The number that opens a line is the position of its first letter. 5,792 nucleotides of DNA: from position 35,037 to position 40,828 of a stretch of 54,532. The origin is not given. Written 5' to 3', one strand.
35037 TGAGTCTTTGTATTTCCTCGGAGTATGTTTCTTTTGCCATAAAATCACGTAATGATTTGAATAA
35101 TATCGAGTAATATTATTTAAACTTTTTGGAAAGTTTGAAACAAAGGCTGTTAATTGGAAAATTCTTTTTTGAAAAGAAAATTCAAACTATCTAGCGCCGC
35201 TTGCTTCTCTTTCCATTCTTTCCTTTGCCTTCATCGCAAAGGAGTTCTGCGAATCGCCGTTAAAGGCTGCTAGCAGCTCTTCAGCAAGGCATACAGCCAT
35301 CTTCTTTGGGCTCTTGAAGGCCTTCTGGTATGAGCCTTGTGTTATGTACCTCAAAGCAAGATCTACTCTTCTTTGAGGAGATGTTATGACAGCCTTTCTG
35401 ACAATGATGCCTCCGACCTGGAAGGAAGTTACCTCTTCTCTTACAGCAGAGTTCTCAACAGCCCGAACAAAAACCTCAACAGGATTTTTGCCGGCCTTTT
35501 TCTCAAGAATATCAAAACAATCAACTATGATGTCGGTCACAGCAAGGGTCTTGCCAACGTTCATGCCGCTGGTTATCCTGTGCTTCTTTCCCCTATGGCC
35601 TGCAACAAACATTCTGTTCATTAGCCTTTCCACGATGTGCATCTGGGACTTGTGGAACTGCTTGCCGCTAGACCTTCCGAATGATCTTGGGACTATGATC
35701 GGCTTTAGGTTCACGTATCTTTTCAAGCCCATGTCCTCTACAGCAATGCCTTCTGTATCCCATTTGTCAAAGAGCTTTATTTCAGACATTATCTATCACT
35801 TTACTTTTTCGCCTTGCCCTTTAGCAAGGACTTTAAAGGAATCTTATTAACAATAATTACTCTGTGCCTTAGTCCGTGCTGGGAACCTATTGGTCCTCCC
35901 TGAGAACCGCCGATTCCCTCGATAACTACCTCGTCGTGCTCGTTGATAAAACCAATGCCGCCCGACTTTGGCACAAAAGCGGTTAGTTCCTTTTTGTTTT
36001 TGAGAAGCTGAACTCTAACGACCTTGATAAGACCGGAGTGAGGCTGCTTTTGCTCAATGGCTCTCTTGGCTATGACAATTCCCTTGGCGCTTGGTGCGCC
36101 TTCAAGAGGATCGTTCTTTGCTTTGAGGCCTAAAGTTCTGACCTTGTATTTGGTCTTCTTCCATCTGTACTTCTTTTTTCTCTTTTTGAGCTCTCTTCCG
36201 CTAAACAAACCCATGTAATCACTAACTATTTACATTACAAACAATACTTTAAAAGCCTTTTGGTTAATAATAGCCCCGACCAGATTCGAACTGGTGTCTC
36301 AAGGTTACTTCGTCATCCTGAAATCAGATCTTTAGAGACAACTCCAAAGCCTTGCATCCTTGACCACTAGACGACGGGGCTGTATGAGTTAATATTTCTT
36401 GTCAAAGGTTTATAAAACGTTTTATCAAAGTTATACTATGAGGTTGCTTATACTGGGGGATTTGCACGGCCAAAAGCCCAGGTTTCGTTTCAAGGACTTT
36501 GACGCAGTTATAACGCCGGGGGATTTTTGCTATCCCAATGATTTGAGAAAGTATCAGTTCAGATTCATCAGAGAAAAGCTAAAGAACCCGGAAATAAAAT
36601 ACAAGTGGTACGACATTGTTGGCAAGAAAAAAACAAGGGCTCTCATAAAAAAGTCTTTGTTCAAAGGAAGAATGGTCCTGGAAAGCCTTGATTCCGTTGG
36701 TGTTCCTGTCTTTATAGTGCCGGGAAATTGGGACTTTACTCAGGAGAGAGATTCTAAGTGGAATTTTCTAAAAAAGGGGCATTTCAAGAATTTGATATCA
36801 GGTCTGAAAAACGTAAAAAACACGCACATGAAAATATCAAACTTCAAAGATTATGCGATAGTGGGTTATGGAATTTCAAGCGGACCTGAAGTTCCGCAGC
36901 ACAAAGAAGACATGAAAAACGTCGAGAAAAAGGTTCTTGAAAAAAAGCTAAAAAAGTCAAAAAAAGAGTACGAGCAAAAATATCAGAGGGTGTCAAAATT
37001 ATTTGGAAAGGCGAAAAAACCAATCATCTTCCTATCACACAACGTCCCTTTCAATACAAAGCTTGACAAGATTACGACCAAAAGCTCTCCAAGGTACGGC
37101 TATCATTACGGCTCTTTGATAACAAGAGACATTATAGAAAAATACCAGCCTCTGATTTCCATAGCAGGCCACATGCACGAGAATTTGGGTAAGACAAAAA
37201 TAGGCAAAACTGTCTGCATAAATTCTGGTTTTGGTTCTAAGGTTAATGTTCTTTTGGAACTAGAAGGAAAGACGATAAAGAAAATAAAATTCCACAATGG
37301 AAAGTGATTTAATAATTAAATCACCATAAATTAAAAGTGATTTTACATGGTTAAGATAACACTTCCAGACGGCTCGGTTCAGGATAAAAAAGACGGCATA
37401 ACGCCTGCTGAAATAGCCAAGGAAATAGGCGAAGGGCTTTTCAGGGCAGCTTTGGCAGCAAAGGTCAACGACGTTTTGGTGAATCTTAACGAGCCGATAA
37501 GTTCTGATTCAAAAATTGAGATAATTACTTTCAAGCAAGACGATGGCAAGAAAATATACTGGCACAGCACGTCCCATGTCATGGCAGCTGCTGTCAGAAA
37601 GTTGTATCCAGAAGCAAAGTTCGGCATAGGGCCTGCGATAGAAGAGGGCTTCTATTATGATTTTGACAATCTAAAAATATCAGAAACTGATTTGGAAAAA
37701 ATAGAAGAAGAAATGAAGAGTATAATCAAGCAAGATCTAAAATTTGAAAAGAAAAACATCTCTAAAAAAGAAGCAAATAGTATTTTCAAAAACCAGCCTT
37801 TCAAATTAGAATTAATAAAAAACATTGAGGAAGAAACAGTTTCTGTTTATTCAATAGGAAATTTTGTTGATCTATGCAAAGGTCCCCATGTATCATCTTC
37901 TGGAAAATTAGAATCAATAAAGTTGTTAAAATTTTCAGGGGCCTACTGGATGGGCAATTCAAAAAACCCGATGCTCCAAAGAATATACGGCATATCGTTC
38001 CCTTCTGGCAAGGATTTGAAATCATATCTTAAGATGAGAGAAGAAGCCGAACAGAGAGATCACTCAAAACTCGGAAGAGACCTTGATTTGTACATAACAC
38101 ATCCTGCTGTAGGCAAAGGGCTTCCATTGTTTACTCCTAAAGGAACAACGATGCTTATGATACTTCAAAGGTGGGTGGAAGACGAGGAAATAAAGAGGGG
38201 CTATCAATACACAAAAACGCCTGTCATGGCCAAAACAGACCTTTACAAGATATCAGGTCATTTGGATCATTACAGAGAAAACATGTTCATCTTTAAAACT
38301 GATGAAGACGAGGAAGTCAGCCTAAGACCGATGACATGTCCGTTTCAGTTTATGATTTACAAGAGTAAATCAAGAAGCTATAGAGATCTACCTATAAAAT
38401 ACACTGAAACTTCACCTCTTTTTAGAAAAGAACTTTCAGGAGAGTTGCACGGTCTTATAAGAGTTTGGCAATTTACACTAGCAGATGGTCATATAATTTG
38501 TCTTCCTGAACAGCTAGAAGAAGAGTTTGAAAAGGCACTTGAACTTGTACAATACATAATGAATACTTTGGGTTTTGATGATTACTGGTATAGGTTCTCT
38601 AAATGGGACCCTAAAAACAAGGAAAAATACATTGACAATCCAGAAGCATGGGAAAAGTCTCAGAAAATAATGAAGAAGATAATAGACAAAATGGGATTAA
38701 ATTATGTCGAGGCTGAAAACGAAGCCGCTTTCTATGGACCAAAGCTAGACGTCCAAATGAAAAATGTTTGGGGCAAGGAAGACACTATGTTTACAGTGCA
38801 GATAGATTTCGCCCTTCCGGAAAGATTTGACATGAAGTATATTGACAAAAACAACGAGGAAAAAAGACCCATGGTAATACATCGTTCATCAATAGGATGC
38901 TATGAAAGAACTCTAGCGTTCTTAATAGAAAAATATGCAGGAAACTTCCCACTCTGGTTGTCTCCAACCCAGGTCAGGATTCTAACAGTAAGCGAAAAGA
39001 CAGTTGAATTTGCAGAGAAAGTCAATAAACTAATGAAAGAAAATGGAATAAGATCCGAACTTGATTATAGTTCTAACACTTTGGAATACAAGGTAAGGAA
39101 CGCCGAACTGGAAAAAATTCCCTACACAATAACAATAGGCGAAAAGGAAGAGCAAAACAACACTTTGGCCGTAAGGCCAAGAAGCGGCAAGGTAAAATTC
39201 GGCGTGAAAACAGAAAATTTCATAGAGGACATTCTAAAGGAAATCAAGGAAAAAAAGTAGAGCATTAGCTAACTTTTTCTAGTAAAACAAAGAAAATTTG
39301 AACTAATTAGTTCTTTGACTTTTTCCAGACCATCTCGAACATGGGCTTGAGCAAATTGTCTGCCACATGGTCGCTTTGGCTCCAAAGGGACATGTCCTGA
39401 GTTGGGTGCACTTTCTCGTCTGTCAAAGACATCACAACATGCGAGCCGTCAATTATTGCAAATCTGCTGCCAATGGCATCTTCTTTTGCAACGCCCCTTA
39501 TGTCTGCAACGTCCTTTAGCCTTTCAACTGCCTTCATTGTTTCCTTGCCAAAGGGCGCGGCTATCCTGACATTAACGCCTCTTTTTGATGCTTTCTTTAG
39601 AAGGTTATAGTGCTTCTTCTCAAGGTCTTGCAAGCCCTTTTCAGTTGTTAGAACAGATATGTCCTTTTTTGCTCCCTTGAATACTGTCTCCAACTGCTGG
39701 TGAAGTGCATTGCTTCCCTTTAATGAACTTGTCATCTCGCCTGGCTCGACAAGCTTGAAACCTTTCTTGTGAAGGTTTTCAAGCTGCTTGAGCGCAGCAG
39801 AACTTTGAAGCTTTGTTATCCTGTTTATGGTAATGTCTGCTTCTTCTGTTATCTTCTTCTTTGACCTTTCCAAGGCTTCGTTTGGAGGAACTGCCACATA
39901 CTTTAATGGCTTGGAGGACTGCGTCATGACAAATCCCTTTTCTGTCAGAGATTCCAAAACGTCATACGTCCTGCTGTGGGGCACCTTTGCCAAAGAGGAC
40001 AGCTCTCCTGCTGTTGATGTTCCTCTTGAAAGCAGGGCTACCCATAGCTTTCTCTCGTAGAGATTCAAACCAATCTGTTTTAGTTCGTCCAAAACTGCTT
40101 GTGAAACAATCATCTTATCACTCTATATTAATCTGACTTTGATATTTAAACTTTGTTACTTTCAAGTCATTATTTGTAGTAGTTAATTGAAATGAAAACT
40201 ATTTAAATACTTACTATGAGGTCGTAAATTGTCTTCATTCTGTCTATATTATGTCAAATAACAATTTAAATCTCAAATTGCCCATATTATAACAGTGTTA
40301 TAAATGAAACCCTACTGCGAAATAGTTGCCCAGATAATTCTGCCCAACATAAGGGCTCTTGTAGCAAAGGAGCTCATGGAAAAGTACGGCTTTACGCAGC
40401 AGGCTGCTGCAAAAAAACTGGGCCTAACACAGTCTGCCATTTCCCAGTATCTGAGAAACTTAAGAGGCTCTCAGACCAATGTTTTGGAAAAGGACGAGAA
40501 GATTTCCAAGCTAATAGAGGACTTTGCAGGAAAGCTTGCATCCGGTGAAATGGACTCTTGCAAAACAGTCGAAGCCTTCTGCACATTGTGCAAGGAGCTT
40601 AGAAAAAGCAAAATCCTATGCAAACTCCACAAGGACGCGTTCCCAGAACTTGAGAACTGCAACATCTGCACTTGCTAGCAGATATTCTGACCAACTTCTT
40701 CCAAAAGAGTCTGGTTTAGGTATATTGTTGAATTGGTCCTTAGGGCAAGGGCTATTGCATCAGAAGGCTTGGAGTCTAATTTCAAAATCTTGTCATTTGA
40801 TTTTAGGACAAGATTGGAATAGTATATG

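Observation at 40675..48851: Type IV pilus/Tad-like operon with six pilin-like genes, a split platform and a KaiC/FlaH-like ATPase, but no PilB/FlaI-type motor or prepilin peptidase in the window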

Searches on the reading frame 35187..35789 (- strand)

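Call 7: search_protein_families(library=pfam, proteins=[window:35187-35789:-], max_evalue=0.01)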
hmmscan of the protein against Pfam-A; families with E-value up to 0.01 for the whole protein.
window:35187-35789:- (200 aa): 1 family
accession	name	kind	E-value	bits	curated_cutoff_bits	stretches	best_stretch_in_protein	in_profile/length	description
PF00177.27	Ribosomal_S7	-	2.6e-33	115.1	24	1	25-200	4-148/148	Ribosomal protein S7p/S5e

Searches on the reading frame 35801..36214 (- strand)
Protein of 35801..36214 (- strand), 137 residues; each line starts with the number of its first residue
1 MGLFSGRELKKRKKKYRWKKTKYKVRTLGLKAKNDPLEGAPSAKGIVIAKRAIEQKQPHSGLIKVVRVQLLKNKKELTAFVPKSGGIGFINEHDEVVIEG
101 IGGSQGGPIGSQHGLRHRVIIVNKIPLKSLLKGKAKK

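Call 7: search_protein_families(library=pfam, proteins=[window:35801-36214:-], max_evalue=0.01)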
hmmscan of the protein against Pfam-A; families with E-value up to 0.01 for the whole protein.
window:35801-36214:- (137 aa): 1 family
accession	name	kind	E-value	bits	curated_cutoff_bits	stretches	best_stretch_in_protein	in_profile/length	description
PF00164.32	Ribosom_S12_S23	-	3.3e-32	110.9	22.3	1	31-137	2-107/110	Ribosomal protein S12/S23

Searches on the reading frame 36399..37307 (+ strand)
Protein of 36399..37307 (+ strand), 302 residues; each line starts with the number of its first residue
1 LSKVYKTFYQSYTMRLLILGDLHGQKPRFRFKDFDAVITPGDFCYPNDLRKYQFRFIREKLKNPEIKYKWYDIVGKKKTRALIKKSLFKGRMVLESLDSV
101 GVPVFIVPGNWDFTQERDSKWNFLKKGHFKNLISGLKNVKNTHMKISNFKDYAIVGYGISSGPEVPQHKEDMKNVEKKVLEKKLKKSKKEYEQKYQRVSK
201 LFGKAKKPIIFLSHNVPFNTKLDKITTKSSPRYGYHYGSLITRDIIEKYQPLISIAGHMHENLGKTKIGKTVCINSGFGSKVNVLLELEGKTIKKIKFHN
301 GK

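Call 6: search_protein_families(library=pfam, proteins=[window:36399-37307:+], max_evalue=0.001)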
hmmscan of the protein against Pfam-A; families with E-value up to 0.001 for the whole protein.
window:36399-37307:+ (302 aa): 3 families
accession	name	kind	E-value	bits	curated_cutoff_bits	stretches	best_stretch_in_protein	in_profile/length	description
PF00149.33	Metallophos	-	8e-11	43.2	21.5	1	14-261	1-190/191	Calcineurin-like phosphoesterase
PF14582.11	Metallophos_3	-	1.8e-07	31.2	28.2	1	92-278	80-238/259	Metallophosphoesterase, calcineurin superfamily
PF12850.12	Metallophos_2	-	0.00047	20.6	27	0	93-277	41-133/154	Calcineurin-like phosphoesterase superfamily domain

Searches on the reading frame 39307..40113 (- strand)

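Call 7: search_protein_families(library=pfam, proteins=[window:39307-40113:-], max_evalue=0.01)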
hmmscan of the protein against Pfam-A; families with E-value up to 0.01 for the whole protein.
window:39307-40113:- (268 aa): 2 families
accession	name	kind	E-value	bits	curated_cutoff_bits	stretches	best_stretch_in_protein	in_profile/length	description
PF01978.25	TrmB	-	8e-22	77.3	25.6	1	11-78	1-68/68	Sugar-specific transcriptional regulator TrmB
PF11495.14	Regulator_TrmB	-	0.00028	20.7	22.2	1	131-267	5-133/233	Archaeal transcriptional regulator TrmB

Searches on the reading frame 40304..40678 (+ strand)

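Call 7: search_protein_families(library=pfam, proteins=[window:40304-40678:+], max_evalue=0.01)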
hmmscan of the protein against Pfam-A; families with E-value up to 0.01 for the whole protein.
window:40304-40678:+ (124 aa): 11 families
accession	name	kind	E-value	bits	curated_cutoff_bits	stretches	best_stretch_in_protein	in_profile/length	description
PF01381.28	HTH_3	-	1e-07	32.3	23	1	22-54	2-34/55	Helix-turn-helix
PF17762.8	HTH_ParB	-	3.1e-06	27.7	22.6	1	18-56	9-47/102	ParB HTH domain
PF00126.33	HTH_1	-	5.9e-05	23.4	26.6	1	33-54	17-38/60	Bacterial regulatory helix-turn-helix protein, lysR family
PF01022.26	HTH_5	-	0.00011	22.4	22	1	36-55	22-41/47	Bacterial regulatory protein, arsR family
PF13560.12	HTH_31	-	0.00023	21.9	27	1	22-54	7-39/64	Helix-turn-helix domain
PF13389.11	DUF4107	-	0.0012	19.4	27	1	20-85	20-86/167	Protein of unknown function (DUF4107)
PF13412.12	HTH_24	-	0.0015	18.5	21.9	1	23-53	11-41/48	Winged helix-turn-helix DNA-binding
PF21694.2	DNA_pol3_delta_C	-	0.0032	17.9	27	1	10-92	38-117/121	DNA polymerase III delta subunit, C-terminal domain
PF13744.12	HTH_37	-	0.0039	17.4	27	1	22-51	24-53/80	Helix-turn-helix domain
PF13384.12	HTH_23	-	0.0041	17.3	24.6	1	17-53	7-41/50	Homeodomain-like domain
PF09048.16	Cro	-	0.008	16.6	32.7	0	30-54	13-37/59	Cro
